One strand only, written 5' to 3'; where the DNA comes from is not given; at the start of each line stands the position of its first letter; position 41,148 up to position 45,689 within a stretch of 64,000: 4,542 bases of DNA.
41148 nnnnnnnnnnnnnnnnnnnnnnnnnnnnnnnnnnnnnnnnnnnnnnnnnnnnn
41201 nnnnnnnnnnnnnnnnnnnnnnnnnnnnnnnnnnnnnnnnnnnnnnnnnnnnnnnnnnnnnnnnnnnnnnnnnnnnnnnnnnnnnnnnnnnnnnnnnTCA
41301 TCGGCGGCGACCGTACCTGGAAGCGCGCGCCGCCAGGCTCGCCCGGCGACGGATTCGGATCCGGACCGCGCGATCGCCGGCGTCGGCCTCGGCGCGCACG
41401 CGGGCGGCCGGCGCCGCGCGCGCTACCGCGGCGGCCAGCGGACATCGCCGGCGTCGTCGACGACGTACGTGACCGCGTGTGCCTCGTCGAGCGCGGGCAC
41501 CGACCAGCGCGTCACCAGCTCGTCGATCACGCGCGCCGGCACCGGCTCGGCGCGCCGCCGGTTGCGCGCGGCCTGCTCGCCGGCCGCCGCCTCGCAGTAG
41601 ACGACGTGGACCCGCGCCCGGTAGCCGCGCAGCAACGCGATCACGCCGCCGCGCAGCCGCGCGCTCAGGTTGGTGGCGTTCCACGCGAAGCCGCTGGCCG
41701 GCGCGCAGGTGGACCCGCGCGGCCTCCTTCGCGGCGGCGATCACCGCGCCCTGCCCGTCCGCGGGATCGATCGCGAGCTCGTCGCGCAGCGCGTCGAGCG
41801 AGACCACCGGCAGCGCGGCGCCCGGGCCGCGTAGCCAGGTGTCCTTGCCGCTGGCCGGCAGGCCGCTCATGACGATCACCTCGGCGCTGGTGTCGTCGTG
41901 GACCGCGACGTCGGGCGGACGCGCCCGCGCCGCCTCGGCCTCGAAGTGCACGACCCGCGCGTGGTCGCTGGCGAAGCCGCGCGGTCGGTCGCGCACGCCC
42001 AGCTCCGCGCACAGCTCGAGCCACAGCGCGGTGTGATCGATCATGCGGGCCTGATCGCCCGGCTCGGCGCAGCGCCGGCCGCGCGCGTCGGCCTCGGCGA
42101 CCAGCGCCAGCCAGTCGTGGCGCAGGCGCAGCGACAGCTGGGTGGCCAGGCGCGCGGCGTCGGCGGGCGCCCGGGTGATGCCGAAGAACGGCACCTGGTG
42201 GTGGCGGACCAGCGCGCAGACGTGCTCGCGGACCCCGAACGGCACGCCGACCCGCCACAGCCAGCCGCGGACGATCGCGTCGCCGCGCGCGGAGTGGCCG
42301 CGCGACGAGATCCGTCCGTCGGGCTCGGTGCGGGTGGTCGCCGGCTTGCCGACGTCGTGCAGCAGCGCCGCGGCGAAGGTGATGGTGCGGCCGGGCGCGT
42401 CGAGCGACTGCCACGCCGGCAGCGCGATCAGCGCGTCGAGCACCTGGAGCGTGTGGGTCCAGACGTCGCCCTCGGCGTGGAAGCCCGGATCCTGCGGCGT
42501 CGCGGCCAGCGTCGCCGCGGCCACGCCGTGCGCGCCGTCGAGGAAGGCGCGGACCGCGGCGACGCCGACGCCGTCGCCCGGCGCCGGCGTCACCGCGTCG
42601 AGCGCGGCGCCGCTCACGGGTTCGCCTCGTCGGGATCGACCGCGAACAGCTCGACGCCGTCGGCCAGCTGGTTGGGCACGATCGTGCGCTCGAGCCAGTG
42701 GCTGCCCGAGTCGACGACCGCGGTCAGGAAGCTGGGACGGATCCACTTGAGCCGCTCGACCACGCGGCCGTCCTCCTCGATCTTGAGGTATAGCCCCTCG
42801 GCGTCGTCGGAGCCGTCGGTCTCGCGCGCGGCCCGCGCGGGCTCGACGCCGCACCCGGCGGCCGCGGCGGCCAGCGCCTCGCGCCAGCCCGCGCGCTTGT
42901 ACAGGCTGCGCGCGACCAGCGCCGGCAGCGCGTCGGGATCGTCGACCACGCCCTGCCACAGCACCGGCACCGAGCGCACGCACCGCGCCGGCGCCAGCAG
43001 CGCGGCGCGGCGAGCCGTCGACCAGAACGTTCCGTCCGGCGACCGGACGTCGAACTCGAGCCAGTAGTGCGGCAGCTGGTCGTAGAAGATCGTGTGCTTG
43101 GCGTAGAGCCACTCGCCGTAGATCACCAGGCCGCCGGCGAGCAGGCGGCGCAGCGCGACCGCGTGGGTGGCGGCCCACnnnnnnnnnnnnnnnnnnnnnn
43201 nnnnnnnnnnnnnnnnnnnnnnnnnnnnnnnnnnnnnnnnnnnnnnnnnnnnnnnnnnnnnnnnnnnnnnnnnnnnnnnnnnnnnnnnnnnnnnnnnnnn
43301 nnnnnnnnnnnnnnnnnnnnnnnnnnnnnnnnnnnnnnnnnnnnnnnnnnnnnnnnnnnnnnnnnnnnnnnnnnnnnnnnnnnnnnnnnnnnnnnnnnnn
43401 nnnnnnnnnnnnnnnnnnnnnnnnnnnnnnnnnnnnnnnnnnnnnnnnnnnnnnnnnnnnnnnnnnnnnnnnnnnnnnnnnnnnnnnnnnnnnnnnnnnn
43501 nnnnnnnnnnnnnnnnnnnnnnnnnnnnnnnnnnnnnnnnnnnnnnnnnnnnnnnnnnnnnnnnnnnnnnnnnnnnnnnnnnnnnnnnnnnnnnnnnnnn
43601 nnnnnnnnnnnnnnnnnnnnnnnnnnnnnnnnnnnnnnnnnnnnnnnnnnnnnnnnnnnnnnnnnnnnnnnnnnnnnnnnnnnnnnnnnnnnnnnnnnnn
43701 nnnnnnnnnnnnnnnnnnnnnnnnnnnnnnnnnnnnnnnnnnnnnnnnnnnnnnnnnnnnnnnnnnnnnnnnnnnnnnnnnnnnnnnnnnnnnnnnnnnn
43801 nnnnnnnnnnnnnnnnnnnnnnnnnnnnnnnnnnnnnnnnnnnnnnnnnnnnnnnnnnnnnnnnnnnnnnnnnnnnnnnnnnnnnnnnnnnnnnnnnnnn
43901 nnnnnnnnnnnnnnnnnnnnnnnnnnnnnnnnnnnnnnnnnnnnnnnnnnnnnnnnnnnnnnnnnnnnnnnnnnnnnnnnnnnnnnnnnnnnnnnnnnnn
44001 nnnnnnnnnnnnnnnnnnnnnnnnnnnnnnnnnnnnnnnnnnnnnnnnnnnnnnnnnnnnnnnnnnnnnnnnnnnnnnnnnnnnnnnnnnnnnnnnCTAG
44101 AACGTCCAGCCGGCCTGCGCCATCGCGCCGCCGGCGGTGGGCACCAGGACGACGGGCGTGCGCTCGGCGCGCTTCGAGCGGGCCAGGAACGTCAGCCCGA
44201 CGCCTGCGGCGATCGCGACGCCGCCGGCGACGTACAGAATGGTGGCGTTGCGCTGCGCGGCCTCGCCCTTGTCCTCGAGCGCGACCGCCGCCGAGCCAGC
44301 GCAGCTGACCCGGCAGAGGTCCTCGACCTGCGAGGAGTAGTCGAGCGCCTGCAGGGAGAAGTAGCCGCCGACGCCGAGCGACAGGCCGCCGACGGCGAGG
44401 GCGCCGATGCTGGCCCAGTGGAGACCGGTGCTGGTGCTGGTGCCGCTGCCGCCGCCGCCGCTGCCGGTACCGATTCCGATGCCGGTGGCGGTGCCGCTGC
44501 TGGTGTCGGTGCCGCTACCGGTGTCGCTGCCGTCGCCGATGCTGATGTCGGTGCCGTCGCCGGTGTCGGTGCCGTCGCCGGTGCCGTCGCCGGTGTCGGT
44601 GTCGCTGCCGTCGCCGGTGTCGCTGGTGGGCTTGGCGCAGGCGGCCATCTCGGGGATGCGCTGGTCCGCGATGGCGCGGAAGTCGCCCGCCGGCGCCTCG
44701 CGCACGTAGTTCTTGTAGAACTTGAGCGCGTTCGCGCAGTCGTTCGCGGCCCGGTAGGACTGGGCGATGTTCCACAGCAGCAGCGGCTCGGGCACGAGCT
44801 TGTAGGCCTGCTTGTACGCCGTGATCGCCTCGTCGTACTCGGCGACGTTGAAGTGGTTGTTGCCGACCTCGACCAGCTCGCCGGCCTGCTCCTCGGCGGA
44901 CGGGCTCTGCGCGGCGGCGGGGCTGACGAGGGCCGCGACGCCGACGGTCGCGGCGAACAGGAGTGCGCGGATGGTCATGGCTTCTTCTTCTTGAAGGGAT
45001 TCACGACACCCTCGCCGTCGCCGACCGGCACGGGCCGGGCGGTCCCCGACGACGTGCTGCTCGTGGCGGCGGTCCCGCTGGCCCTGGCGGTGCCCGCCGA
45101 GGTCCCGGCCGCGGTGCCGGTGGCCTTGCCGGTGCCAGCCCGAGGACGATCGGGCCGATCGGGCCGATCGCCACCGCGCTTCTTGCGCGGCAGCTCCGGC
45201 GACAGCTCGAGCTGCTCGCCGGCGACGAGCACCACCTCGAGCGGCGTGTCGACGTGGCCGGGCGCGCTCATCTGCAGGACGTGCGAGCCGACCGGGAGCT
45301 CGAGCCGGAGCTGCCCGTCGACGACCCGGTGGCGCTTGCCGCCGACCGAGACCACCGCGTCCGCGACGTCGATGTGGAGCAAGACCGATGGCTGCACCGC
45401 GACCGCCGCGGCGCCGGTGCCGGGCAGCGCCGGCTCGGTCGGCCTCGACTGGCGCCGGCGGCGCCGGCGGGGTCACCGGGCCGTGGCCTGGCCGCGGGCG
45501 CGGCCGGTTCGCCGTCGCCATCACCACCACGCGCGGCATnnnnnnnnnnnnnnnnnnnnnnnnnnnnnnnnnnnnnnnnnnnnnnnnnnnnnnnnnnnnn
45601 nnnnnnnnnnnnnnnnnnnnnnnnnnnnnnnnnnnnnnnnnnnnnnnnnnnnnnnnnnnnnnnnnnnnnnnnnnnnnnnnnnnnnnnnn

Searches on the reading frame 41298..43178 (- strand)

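Call 34: search_protein_families(library=pfam, proteins=[window:41298-43178:-], max_evalue=0.001)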
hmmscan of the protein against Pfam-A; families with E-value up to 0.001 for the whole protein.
window:41298-43178:- (626 aa): 1 family
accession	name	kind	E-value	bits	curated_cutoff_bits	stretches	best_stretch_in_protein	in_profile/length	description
PF01966.28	HD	-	3.9e-06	27.6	22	1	240-333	2-91/116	HD domain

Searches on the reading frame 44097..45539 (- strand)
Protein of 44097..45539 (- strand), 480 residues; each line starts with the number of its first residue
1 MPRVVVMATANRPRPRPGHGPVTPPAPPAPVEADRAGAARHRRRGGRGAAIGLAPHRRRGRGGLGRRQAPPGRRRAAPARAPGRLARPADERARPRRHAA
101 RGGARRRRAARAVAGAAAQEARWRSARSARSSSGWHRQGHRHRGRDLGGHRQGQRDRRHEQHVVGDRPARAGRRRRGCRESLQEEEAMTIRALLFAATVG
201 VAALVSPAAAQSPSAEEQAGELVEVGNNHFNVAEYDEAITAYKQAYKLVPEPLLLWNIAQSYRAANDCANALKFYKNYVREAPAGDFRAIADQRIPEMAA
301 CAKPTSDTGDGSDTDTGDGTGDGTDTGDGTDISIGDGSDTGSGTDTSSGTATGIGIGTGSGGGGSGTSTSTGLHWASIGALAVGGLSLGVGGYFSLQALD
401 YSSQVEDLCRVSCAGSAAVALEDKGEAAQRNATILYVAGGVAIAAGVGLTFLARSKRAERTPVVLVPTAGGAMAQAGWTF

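Call 34: search_protein_families(library=pfam, proteins=[window:44097-45539:-], max_evalue=0.001)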
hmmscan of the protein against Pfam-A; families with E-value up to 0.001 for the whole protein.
window:44097-45539:- (480 aa): 2 families
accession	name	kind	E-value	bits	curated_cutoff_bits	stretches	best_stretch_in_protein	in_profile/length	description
PF07719.23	TPR_2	-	7.7e-05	23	27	0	222-251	4-33/34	Tetratricopeptide repeat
PF13174.12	TPR_6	-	0.00068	20.6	26.3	0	255-283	3-31/33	Tetratricopeptide repeat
